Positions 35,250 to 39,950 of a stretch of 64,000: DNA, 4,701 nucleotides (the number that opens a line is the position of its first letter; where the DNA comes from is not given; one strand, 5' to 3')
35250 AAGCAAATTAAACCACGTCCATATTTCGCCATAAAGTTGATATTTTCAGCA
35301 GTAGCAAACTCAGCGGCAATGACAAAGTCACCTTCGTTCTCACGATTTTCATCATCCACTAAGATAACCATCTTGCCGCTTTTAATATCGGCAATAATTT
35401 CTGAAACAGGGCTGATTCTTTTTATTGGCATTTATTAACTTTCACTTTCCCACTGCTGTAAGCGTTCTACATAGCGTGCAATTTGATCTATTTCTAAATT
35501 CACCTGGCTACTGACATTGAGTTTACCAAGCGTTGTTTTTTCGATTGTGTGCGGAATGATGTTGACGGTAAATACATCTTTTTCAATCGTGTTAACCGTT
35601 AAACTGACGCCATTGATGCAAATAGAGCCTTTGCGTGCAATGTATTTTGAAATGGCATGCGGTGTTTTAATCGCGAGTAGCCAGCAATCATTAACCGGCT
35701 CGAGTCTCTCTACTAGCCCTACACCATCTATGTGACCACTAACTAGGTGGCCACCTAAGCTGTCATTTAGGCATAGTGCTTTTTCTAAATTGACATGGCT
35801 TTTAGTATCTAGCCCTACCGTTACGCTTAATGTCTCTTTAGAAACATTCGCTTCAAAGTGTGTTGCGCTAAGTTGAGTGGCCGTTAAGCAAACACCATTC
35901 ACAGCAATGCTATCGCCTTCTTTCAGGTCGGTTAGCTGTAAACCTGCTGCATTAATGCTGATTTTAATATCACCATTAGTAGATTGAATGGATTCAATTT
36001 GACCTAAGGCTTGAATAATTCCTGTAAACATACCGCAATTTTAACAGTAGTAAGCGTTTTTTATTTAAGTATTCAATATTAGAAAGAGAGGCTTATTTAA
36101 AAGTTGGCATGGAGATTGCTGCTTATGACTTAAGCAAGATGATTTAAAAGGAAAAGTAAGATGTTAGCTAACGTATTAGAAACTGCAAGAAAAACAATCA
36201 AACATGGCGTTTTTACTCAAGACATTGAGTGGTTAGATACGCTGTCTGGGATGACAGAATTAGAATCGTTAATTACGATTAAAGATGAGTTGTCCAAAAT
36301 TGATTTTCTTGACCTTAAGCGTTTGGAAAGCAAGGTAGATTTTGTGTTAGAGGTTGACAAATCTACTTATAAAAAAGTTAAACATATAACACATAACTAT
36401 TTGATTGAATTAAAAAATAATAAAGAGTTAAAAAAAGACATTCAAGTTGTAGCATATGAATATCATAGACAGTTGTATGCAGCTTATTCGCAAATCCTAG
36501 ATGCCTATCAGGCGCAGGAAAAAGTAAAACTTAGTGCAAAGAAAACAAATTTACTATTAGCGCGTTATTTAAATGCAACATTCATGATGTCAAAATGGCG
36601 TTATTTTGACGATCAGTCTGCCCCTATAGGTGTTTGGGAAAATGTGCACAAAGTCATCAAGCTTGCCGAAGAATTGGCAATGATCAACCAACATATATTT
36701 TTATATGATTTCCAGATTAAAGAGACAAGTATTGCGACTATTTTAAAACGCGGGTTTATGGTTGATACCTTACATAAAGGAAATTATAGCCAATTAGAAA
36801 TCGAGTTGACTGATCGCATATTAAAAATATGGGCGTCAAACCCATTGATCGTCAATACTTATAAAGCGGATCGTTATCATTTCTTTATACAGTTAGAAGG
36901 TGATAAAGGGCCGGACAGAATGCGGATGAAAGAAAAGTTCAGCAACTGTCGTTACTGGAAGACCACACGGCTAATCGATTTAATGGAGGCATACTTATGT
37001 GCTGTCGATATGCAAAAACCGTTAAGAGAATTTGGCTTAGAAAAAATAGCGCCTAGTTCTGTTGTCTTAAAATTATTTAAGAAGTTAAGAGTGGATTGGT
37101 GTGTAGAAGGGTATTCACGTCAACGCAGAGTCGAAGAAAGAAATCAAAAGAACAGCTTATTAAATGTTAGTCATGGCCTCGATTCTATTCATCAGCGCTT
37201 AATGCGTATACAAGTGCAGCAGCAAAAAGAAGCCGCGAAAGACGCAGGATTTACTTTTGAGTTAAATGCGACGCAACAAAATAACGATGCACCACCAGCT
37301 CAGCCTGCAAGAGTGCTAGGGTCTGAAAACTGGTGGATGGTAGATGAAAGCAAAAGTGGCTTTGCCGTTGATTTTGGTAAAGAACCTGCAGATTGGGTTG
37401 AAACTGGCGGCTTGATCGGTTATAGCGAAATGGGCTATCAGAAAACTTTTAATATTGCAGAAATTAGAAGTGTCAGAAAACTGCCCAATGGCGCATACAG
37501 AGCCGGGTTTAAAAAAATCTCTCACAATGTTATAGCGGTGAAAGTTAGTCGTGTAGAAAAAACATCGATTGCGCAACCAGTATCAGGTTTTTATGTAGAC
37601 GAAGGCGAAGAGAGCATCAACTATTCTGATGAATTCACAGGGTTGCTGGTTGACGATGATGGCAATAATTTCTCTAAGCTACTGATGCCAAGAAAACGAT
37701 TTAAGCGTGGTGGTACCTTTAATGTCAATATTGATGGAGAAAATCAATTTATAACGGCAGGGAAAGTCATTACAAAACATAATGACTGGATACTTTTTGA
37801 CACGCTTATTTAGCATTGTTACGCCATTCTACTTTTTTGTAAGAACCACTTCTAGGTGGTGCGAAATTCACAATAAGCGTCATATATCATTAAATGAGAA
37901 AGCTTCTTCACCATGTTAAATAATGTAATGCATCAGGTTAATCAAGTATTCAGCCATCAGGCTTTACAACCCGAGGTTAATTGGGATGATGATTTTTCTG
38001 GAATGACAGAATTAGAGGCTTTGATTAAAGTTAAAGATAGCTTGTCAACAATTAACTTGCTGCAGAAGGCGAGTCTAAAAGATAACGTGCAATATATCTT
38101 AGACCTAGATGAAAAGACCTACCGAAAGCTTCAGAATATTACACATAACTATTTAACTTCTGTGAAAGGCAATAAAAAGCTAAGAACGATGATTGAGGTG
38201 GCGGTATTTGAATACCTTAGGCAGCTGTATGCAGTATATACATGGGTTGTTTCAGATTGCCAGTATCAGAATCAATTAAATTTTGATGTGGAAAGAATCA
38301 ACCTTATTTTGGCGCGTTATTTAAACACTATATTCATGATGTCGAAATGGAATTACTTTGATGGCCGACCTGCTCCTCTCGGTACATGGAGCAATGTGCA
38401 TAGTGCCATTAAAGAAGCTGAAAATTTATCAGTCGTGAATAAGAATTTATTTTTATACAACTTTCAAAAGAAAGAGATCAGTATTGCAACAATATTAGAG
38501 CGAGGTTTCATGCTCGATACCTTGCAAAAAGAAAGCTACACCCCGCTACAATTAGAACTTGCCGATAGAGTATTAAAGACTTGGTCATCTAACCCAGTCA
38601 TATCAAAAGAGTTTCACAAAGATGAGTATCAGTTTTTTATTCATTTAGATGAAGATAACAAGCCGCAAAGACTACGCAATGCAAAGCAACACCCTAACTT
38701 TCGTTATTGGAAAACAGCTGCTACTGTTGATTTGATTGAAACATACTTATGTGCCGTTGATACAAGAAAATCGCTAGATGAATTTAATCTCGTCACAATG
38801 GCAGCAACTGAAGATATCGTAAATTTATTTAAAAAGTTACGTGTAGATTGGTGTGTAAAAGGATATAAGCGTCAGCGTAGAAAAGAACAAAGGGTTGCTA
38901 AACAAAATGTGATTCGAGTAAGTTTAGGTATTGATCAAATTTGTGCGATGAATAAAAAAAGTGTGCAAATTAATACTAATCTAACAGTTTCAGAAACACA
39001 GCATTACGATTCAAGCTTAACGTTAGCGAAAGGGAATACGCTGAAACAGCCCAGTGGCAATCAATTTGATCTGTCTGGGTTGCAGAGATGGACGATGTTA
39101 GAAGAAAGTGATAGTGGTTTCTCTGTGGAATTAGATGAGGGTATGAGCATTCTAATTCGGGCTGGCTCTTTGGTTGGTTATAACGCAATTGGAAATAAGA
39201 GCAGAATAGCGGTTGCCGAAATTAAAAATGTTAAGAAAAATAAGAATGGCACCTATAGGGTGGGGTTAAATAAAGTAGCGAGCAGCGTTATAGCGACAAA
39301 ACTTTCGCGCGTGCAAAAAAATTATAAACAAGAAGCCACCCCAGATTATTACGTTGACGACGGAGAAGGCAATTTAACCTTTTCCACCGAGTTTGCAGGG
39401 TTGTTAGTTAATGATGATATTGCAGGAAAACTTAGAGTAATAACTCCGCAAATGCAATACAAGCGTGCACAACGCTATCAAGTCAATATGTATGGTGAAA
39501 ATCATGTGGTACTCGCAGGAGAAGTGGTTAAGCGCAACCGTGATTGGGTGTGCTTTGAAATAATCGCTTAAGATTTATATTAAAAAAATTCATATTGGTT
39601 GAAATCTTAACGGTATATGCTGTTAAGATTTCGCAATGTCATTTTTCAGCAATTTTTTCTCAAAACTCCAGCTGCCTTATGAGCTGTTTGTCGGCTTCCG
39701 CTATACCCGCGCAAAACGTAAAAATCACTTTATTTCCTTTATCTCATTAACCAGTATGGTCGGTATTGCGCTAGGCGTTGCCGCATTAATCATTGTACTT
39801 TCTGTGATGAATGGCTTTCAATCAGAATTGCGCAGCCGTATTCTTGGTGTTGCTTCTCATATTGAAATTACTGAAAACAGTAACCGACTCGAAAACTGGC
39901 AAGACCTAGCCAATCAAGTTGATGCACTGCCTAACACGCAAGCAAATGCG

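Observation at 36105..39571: Sigma-54-driven tandem pair of ~550-aa paralogues with a split PilZ-like signature (family unknown to me)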

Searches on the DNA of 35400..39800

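Call 79: search_rna_families(source=window, start=35400, end=39800, threshold=evalue, max_evalue=1)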
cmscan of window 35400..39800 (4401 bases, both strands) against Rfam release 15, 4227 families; matches with E-value up to 1: 0.
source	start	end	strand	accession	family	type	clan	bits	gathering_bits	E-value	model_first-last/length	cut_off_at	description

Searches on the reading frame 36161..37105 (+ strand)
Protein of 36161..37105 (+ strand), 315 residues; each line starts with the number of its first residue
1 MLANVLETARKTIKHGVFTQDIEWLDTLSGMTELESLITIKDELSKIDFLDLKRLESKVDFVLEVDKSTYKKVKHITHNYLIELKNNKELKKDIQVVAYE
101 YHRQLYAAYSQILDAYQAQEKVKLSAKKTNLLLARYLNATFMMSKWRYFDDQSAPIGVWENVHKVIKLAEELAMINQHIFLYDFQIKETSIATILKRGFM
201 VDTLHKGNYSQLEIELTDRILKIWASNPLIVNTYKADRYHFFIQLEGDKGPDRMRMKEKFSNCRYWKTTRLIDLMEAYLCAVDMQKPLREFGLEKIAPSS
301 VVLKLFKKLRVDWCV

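Call 70: predict_structure(alignment_id=A3)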
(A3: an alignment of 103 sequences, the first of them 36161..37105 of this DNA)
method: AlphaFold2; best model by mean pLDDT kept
length: 315 residues; sequences in the alignment: 103
mean_pLDDT: 88.5   pTM: 0.88
mean pLDDT of the five models: 88.5, 88.3, 88.2, 87.5, 87.5
residues with pLDDT >= 90: 219; 70-90: 70; 50-70: 14; < 50: 12
segments of 3 or more residues with pLDDT < 50: 1-4, 13-19
pLDDT, mean of each block of 10 residues (from residue 1): 50 44 74 88 89 88 94 90 83 93 97 89 90 98 95 95 97 96 93 97 89 95 88 90 94 79 91 96 96 92 96 87
secondary structure, 60 per line:
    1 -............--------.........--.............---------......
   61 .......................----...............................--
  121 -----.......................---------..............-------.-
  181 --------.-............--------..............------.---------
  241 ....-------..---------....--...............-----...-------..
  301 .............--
elements in order: H2-13 H22-30 H33-45 H55-83 H88-118 H126-148 H158-171 H191-202 H211-224 E241-244 E263-266 H269-283 H299-313

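Call 73: fold_search(model_id=the predicted structure, library=pdb)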
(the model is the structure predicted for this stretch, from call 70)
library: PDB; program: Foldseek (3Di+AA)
matches with E <= 10: 180; with E <= 0.001: 0
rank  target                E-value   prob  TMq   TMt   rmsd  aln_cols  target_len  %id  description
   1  9gm7_C                7.6e-01  0.07  0.16  0.12  46.7       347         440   10  MukBEF in a nucleotide-bound state with open neck gate (monomer) (released 2025-03-26)
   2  2c74_B                8.8e-01  0.28  0.26  0.32  14.4       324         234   10  14-3-3 Protein Eta (Human) Complexed to Peptide (released 2005-12-02)
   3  7exe_A                1.2e+00  0.25  0.25  0.32  12.2       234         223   10  Crystal structure of mouse 14-3-3zeta in complex with doubly phosphorylated ADAM22 peptide (released 2021-11-24)
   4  5yqg_C                1.2e+00  0.23  0.26  0.32  14.9       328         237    9  The structure of 14-3-3 and pNumb peptide (released 2018-02-07)
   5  7nyw_C                1.3e+00  0.04  0.13  0.12  37.7       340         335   11  Cryo-EM structure of the MukBEF-MatP-DNA head module (released 2021-07-07)
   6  5k7v_A                1.4e+00  0.21  0.29  0.31  15.9       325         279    8  Computational Design of Self-Assembling Cyclic Protein Homooligomers (released 2017-04-12)
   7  6ygj_F                1.4e+00  0.20  0.25  0.31  13.2       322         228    8  small-molecule stabilizer of 14-3-3 and the Carbohydrate Response Element Binding Protein (ChREBP) protein-protein int (released 2020-09-16)
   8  8c2g_A                1.4e+00  0.10  0.19  0.23  14.8       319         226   10  14-3-3 sigma with Pin1 binding site pS72 and covalently bound CV1040 (released 2023-06-14)
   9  2yhc                  1.5e+00  0.08  0.15  0.21  17.7       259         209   11  Structure of BamD from E. coli (released 2011-06-01)
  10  4wrq_B                1.5e+00  0.16  0.23  0.30  14.4       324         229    9  Crystal Structure of 14-3-3 zeta with Chibby peptide (released 2015-05-06)
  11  6fel_C                1.6e+00  0.16  0.24  0.32  14.2       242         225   13  Structure of 14-3-3 gamma in complex with CaMKK2 14-3-3 binding motif Ser511 (released 2018-01-10)
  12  7nz2_C1               1.7e+00  0.04  0.13  0.10  36.9       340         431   13  Cryo-EM structure of the MukBEF-MatP-DNA tetrad (released 2021-07-07)
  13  6byj_A                1.8e+00  0.15  0.24  0.30  15.9       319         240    9  Structure of human 14-3-3 gamma bound to O-GlcNAc peptide (released 2018-05-09)
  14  6qzr_G                1.8e+00  0.14  0.25  0.31  12.8       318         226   11  14-3-3 sigma in complex with FOXO1 pT24 peptide (released 2019-07-31)
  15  9mg8_B                1.9e+00  0.04  0.16  0.15  19.5       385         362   10  Crystal Structure of b-iTHR-110 (released 2025-12-17)
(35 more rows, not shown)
